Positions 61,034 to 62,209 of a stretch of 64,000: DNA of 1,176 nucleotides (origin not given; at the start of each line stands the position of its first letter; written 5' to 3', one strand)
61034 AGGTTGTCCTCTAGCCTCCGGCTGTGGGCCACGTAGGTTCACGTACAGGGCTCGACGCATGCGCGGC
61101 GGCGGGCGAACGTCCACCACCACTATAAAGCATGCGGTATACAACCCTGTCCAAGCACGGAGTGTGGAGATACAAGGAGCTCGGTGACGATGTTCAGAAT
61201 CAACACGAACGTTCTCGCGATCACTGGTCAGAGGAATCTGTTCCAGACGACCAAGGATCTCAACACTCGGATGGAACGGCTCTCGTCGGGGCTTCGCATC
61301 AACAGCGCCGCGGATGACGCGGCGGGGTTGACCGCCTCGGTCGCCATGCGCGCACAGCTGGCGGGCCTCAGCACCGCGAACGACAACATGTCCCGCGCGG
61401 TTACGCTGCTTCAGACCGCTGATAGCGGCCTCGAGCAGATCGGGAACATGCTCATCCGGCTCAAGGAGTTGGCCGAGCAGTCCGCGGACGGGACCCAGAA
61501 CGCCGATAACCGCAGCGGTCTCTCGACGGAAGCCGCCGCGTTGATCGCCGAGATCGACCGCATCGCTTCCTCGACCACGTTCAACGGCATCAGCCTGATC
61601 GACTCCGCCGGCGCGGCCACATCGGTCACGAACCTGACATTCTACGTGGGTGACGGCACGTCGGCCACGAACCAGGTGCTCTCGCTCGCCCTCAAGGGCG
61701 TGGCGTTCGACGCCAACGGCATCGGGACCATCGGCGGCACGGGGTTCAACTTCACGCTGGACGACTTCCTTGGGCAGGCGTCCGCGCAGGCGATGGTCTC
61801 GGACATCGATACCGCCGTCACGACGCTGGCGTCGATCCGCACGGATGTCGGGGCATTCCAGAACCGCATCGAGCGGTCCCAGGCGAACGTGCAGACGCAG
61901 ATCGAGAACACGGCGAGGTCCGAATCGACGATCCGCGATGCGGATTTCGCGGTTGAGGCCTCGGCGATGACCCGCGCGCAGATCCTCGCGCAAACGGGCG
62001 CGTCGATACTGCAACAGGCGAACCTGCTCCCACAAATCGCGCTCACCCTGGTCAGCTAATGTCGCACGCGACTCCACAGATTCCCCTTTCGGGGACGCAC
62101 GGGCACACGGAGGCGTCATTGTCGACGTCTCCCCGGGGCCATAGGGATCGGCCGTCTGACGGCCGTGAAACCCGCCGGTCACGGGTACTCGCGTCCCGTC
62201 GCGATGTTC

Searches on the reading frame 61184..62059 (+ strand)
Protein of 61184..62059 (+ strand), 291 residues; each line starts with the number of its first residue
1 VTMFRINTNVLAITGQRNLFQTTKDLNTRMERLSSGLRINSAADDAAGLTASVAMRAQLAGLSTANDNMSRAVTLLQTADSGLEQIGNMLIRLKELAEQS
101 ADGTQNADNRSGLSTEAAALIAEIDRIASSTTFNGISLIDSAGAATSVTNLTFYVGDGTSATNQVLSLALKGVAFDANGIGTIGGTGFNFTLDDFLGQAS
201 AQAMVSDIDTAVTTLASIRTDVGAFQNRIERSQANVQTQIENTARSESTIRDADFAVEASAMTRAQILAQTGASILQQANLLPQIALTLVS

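Call 15: search_protein_families(library=pfam, proteins=[window:61184-62059:+], max_evalue=0.001)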
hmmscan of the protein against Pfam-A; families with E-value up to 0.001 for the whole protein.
window:61184-62059:+ (291 aa): 2 families
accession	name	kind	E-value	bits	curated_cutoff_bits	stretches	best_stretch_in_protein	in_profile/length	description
PF00669.25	Flagellin_N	-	4e-33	114.8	26.6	1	6-141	1-136/139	Bacterial flagellin N-terminal helical region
PF00700.27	Flagellin_C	-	1.1e-20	74.2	23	1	207-289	3-85/86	Bacterial flagellin C-terminal helical region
